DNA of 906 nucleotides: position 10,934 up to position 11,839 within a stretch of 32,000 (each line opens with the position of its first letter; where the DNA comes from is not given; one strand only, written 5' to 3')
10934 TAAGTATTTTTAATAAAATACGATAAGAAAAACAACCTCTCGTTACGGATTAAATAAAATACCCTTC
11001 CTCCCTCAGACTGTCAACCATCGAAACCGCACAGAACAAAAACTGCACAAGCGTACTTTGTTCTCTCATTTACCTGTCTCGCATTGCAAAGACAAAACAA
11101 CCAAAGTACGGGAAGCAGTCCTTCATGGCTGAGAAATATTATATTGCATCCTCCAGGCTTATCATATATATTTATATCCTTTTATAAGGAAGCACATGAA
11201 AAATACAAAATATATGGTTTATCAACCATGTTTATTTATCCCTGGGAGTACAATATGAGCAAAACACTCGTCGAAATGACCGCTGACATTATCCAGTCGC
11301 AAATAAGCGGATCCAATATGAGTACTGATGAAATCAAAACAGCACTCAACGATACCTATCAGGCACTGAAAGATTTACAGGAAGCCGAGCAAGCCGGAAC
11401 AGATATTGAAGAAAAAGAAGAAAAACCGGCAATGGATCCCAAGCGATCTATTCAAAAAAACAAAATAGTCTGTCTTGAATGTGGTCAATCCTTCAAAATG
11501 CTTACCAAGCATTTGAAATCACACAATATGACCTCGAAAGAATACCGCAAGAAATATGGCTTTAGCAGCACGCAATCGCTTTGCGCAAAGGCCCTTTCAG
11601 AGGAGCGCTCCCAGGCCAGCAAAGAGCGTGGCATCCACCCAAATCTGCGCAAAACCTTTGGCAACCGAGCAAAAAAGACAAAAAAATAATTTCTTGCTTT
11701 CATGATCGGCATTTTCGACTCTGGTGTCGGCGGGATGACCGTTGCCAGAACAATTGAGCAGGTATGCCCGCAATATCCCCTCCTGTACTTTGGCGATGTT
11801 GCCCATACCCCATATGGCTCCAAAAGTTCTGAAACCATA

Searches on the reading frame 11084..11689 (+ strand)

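Call 63: search_protein_families(library=pfam, proteins=[window:11084-11689:+], max_evalue=0.0001)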
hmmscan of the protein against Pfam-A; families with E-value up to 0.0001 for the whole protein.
window:11084-11689:+ (201 aa): 1 family
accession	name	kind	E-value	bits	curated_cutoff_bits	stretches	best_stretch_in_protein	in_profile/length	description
PF05443.17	ROS_MUCR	-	8.9e-39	132.8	25.4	1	62-184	2-122/123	ROS/MUCR transcriptional regulator protein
